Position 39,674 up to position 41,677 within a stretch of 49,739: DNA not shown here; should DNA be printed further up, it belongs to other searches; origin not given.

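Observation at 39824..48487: Tandemly duplicated secreted cassette pairing a ceramidase-like Zn hydrolase with an orphan solute-binding-protein-like partner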

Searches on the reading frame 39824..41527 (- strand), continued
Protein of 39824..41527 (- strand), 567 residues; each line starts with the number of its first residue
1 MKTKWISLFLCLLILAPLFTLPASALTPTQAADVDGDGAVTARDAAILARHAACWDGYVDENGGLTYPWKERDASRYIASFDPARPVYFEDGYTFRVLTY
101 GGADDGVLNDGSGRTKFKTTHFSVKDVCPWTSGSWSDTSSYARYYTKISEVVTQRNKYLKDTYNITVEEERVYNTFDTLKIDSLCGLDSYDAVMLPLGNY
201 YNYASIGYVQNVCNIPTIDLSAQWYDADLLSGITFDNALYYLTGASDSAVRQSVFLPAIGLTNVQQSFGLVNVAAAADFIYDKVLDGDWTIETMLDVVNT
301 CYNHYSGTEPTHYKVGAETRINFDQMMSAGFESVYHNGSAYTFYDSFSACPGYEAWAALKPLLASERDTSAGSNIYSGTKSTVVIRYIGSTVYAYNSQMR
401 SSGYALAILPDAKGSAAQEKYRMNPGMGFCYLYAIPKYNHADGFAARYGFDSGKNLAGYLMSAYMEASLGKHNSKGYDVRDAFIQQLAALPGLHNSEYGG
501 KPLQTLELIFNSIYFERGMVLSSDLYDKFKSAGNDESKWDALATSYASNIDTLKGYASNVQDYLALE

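Call 44: find_encoding_contigs(protein=P0055, flank=10000, max_places=2)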
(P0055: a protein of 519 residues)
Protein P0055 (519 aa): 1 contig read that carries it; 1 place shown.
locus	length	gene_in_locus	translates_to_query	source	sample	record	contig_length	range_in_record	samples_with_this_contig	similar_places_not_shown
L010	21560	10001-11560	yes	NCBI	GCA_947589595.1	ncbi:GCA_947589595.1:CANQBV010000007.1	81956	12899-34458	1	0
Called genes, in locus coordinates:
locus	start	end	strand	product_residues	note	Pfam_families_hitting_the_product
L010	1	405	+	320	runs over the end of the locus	PF02562:PhoH, PF13245:AAA_19 (weak), PF13604:AAA_30 (weak)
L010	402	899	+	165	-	PF02130:YbeY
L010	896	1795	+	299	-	PF00350:Dynamin_N (faint), PF01926:MMR_HSR1, PF02421:FeoB_N, PF03193:RsgA_GTPase (faint), PF00009:GTP_EFTU, PF07650:KH_2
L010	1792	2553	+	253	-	PF11967:RecO_N, PF02565:RecO_C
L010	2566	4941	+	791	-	PF00488:MutS_V, PF20297:MSSS, PF01713:Smr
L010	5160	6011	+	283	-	PF07486:Hydrolase_2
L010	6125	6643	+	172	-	-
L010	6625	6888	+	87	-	-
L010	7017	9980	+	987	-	-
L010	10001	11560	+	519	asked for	-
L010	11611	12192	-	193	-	PF13302:Acetyltransf_3, PF00583:Acetyltransf_1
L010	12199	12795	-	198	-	PF16011:CBM9_2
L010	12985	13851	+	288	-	PF18937:DUF5685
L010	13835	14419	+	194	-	PF00226:DnaJ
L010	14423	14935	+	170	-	-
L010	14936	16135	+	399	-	PF01966:HD, PF13286:HD_assoc (faint)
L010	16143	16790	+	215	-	PF00753:Lactamase_B, PF12706:Lactamase_B_2 (weak)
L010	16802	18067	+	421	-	PF00188:CAP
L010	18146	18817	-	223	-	PF12685:SpoIIIAH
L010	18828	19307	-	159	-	-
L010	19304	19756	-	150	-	-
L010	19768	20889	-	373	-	PF09546:Spore_III_AE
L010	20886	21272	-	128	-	PF06686:SpoIIIAC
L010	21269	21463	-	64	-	PF06686:SpoIIIAC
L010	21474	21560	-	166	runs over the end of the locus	PF09548:Spore_III_AB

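Call 47: search_protein_families(library=pfam, alignment_id=A3, max_evalue=0.01)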
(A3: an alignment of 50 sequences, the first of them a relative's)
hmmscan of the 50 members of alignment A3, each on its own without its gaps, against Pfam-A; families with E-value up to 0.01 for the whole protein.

A. member 1, P0047 (567 aa): 1 family
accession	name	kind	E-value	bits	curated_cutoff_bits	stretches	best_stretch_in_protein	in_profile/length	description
PF00404.24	Dockerin_1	-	2.5e-05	24.8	22.9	1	27-50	31-54/57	Dockerin type I domain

B. families by the number of members that match (of 50 scanned): 3 families
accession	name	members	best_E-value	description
PF01547.30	SBP_bac_1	13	7.9e-08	Bacterial extracellular solute-binding protein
PF00404.24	Dockerin_1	10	4.1e-06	Dockerin type I domain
PF13416.11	SBP_bac_8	6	1.8e-09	Bacterial extracellular solute-binding protein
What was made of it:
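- On Family-1 ABC substrate-binding protein (SBP_bac_1 / SBP_bac_8): Of the 50 A3 members, 13 hit SBP_bac_1 (best 8e-8) and 6 hit SBP_bac_8 (2e-9) (call 47).
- Of the 50 sequences in A3 (7 of the window's own family, 43 relatives), 13 hit SBP_bac_1 and 6 hit SBP_bac_8 (call 47).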

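Call 48: search_protein_families(library=pfam, proteins=[L010:7017-9980:+, L004:1891-2730:+, L010:6125-6643:+], max_evalue=0.01)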
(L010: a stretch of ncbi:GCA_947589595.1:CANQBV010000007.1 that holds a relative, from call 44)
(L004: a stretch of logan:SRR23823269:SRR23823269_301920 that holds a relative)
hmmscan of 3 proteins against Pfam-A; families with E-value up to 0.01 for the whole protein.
L010:7017-9980:+ (987 aa): 0 families

L004:1891-2730:+ (279 aa): 1 family
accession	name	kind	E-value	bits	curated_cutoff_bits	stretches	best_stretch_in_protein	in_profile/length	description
PF16227.11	DUF4886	-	2.6e-28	99.1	26.7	1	11-267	1-242/242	Domain of unknown function (DUF4886)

L010:6125-6643:+ (172 aa): 0 families

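Call 49: find_encoding_contigs(protein=P0056, flank=10000, max_places=2)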
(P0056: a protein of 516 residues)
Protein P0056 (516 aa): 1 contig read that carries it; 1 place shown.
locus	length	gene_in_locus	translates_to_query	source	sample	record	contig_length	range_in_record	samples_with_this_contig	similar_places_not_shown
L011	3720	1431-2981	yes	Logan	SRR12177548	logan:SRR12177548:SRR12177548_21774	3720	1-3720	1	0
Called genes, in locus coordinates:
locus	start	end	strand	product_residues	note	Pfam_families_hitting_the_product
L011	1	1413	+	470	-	?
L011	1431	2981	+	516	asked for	PF00404:Dockerin_1 (weak)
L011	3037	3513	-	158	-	PF13302:Acetyltransf_3, PF00583:Acetyltransf_1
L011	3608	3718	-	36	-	?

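Call 50: find_encoding_contigs(protein=P0057, flank=10000, max_places=2)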
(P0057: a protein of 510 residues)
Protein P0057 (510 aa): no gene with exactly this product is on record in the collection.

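Call 68: search_solved_structures(query=A1, max_evalue=10, show_alignments=0)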
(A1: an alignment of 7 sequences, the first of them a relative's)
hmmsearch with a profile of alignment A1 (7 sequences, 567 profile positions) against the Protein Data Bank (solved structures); distinct sequences matched with E-value up to 10: 13.
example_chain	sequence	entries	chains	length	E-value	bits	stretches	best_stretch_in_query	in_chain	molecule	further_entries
8x39_A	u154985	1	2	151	0.037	15.9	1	24-57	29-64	Serine protease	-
8x3a_A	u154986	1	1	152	0.04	15.8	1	24-57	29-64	Serine protease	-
4fl4_A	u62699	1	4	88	0.1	14.4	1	24-52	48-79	Glycoside hydrolase family 9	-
2ccl_B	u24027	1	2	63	0.15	13.8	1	21-52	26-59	ENDO-1,4-BETA-XYLANASE Y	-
1ohz_B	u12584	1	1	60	0.48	12.2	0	25-52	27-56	ENDO-1,4-BETA-XYLANASE Y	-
9gvb_B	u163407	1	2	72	0.56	12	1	22-55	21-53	Group 2 dockerin from R. flavefaciens FD-1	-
4uyp_B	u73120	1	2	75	1.1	11.1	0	31-52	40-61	Cellulosomal scaffoldin adaptor protein B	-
2y3n_B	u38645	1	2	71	1.1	11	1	29-52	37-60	CELLULOSOMAL FAMILY-48 PROCESSIVE GLYCOSIDE HYDROLASE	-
4uyq_B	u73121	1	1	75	1.2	10.9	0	31-52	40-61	Cellulosomal scaffoldin adaptor protein B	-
1daq_A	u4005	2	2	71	1.2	10.8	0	29-52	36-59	ENDOGLUCANASE SS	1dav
2mte_A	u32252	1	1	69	1.3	10.8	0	29-52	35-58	Cellulose 1,4-beta-cellobiosidase (reducing end) CelS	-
6kg9_A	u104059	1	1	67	1.4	10.7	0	30-45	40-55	And cellulose-binding endoglucanase family 9 CelL ortholog dockerin domain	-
7xur_B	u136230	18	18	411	4.7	8.9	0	19-44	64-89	snRNA-activating protein complex subunit 3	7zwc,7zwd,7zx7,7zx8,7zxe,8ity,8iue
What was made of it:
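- On Family-1 ABC substrate-binding protein (SBP_bac_1 / SBP_bac_8): The family's own profile A1 hits no SBP in the PDB (call 68).
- Tried and rejected: The A1 profile against the PDB returned only weak dockerin hits (call 68).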

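Call 73: list_cluster_members(proteins=[P0055, P0057, P0058, P0059, P0060, P0061, P0064, P0065, P0066, P0068])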
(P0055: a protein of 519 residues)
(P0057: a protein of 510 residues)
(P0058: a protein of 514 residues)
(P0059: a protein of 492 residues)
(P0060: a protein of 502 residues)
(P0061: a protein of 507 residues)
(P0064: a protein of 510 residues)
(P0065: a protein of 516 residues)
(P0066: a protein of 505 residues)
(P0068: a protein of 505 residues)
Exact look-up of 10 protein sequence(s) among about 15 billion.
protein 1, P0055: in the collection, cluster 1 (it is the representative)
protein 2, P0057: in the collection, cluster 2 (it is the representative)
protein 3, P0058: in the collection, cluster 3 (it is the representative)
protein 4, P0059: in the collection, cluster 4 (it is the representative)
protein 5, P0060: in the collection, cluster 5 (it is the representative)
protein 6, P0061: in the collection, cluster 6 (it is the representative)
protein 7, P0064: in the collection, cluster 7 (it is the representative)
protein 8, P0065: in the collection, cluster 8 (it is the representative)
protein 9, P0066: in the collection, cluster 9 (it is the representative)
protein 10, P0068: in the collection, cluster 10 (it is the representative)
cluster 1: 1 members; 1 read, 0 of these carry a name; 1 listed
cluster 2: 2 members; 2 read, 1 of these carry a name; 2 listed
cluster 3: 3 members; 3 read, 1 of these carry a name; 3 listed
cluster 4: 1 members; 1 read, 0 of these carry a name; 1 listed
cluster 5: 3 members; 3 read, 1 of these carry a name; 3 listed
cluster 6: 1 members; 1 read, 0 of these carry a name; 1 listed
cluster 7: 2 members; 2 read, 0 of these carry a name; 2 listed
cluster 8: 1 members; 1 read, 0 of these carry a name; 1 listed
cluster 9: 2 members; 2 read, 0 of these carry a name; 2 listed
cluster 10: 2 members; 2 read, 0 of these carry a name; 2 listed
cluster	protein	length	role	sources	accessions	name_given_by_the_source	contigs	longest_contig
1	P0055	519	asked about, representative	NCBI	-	-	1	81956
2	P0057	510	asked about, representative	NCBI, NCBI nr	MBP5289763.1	MAG: hypothetical protein J6Z79_07845 [Clostridia bacterium] | hypothetical protein [Clostridia bacterium]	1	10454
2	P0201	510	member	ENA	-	-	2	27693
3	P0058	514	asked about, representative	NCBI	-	-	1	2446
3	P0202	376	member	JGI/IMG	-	hypothetical protein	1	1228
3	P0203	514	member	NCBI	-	-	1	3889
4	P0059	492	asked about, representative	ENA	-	-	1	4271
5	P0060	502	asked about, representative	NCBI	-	-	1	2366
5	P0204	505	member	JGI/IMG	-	hypothetical protein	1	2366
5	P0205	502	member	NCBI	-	-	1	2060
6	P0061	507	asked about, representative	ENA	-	-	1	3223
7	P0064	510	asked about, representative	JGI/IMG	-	-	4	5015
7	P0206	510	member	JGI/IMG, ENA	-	-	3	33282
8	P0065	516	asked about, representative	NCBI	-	-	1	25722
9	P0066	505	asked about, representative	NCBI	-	-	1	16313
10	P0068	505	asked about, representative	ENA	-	-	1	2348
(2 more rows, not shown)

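Call 76: find_related_loci(query=A4, collection=metagenome_contigs, flank=8000)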
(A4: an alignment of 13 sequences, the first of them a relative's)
Query A4 (510 aa) in metagenome_contigs; peptide patterns used: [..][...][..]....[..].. (x = any residue, [..] = any of these).
351 stretches matched a pattern; 156 encode a relative of the query (tblastn E <= 1e-3); the best 80 are kept; 80 distinct loci.
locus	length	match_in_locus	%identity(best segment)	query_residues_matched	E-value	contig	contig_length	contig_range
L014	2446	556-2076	49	2-509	2e-169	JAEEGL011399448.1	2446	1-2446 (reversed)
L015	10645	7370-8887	47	1-510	1e-152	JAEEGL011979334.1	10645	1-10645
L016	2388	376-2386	47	1-510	8e-163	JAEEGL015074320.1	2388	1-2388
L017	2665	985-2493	47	5-510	4e-153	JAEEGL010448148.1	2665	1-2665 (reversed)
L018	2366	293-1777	44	10-509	9e-130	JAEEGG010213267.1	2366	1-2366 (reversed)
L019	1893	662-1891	46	1-412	5e-128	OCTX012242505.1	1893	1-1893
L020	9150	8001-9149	48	1-385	1e-116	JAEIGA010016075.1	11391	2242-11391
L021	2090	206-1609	31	5-464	2e-64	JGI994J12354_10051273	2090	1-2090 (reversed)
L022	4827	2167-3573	30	22-508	2e-61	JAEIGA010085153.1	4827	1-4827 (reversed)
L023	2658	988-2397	31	22-495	1e-61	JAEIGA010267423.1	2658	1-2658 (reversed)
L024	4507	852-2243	30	2-457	2e-59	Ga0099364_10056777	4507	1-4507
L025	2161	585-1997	30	5-462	5e-61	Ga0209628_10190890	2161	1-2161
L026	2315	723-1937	30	57-461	3e-60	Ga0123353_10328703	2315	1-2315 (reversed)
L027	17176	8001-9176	31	60-452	4e-58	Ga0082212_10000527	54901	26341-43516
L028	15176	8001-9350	29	11-450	4e-57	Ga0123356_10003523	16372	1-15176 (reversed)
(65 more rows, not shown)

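Call 80: search_protein_families(library=pfam, alignment_id=A5, max_evalue=0.00001)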
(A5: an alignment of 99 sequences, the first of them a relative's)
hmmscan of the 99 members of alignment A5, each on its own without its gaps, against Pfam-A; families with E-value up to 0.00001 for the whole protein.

A. member 1, L015:4442-5536:- (365 aa): 1 family
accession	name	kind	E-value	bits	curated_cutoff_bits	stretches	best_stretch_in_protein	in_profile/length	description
PF01594.21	AI-2E_transport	-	1.1e-31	110.6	34.3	1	15-337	4-316/327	AI-2E family transporter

B. families by the number of members that match (of 99 scanned): 108 families (the first 25 are shown)
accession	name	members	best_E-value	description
PF00005.33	ABC_tran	5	1.9e-44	ABC transporter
PF01208.23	URO-D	5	5.3e-23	Uroporphyrinogen decarboxylase (URO-D)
PF12833.13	HTH_18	3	1e-20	Helix-turn-helix domain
PF00165.29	HTH_AraC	3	5.1e-17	Bacterial regulatory helix-turn-helix proteins, AraC family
PF13304.12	AAA_21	3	1.2e-12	AAA domain, putative AbiEii toxin, Type IV TA system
PF02463.25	SMC_N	3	1.5e-08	RecF/RecN/SMC N terminal domain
PF08282.18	Hydrolase_3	2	2.9e-48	haloacid dehalogenase-like hydrolase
PF02308.21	MgtC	2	1.4e-35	MgtC family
PF07992.20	Pyr_redox_2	2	2.3e-32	Pyridine nucleotide-disulphide oxidoreductase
PF01261.30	AP_endonuc_2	2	1.5e-25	Xylose isomerase-like TIM barrel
PF00890.30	FAD_binding_2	2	7.2e-21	FAD binding domain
PF12708.12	Pect-lyase_RHGA_epim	2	5.7e-19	Rhamnogalacturonase A/epimerase, pectate lyase-like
PF00149.33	Metallophos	2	2.3e-12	Calcineurin-like phosphoesterase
PF05116.19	S6PP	2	4.1e-10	Sucrose-6F-phosphate phosphohydrolase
PF01266.30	DAO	2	1.5e-09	FAD dependent oxidoreductase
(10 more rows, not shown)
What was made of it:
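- ABC_tran occurs near 5 of 99 neighbours of relatives (call 80). The whole lipoprotein clade is rarely next to permeases (call 80).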

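Call 86: fold_search(model_id=the predicted structure, library=pdb)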
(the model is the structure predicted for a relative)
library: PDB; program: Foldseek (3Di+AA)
matches with E <= 10: 20; with E <= 0.001: 0
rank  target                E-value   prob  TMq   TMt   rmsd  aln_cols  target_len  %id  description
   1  6mc6_B                9.4e-01  0.07  0.07  0.11  15.1       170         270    5  Crystal structure of PprA filament from Deinococcus radiodurans (released 2018-09-26)
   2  6mc8_A                1.3e+00  0.05  0.06  0.10  14.3       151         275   12  Crystal structure of PprA dimer from Deinococcus deserti (released 2018-09-19)
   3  9yl4_G                1.4e+00  0.04  0.06  0.11  15.0       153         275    8  Crystal structure of PprA S-F filament from Deinococcus radiodurans (released 2025-10-22)
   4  7c6i_B                3.0e+00  0.06  0.20  0.24  17.8       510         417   12  Crystal structure of beta-glycosides-binding protein (W177X) of ABC transporter in an open-liganded state bound to sop (released 2020-09-16)
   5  7bg0_B                3.1e+00  0.01  0.10  0.14  31.4       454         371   13  Fusion of MBP and the backbone of the long-acting amylin analog AM833. (released 2021-08-04)
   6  7bg0_D                4.8e+00  0.01  0.09  0.12  29.0       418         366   13  Fusion of MBP and the backbone of the long-acting amylin analog AM833. (released 2021-08-04)
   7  8b6c_K                6.2e+00  0.01  0.10  0.12  26.6       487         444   12  Cryo-EM structure of ribosome-Sec61 in complex with cyclotriazadisulfonamide derivative CK147 (released 2023-02-22)
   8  6e44_C                7.1e+00  0.01  0.08  0.10  19.5       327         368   12  CRYSTAL STRUCTURE OF HUMAN INDOLEAMINE 2,3-DIOXYGENASE 1 (IDO1) free enzyme in the ferric state (released 2018-11-14)
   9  7jg8_A                8.2e+00  0.02  0.06  0.06  17.1       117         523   15  Cryo-EM structure of bedaquiline-saturated Mycobacterium smegmatis ATP synthase rotational state 1 (backbone model) (released 2020-08-19)
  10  6kps_A                8.2e+00  0.01  0.08  0.10  19.5       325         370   10  Crystal structure of indoleamine 2,3-dioxygenagse 1 (IDO1) in complex with compound 36 (released 2020-03-25)
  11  8qpa_A                8.6e+00  0.02  0.07  0.03  17.6       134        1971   12  Cryo-EM Structure of Pre-B+5'ssLNG Complex (core part) (released 2024-05-22)
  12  7bg0_A                8.6e+00  0.01  0.08  0.10  32.3       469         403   12  Fusion of MBP and the backbone of the long-acting amylin analog AM833. (released 2021-08-04)
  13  2nmr                  9.0e+00  0.02  0.07  0.11  19.8       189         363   11  An unusual twin-His arrangement in the pore of ammonia channels is essential for substrate conductance (released 2006-11-14)
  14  5gtn_A                9.0e+00  0.01  0.05  0.09  18.9       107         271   12  Human PPARgamma ligand binding dmain complexed with R35 (released 2017-07-05)
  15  4kkm_A                9.0e+00  0.01  0.05  0.09  21.0       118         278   15  Crystal structure of a FPP/GFPP synthase (Target EFI-501952) from Zymomonas mobilis, apo structure (released 2013-05-15)
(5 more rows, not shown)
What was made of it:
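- On Family-1 ABC substrate-binding protein (SBP_bac_1 / SBP_bac_8): In Foldseek the SBPs rank 4-5 but at E >= 3 (call 86).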

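Call 89: search_solved_structures(query=A4, max_evalue=1, show_alignments=0)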
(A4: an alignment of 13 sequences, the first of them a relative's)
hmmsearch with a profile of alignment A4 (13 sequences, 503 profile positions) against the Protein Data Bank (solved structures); distinct sequences matched with E-value up to 1: 4.
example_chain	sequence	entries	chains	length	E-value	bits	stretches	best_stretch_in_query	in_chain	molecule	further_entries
3mwg_A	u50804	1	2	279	0.052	15.1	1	68-105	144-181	Iron-regulated ABC transporter siderophore-binding protein SirA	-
3mwf_A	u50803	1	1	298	0.059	14.9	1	69-105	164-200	Iron-regulated ABC transporter siderophore-binding protein SirA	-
2yp6_A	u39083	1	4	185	0.12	14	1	5-74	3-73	THIOREDOXIN FAMILY PROTEIN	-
4n01_A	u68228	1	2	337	0.78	11.2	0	8-72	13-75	Periplasmic binding protein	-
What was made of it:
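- On Family-1 ABC substrate-binding protein (SBP_bac_1 / SBP_bac_8): The narrower set A4 alone hits no SBP in the PDB (call 89).
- Tried and rejected: The A4 profile against the PDB returned no SBPs (call 89).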
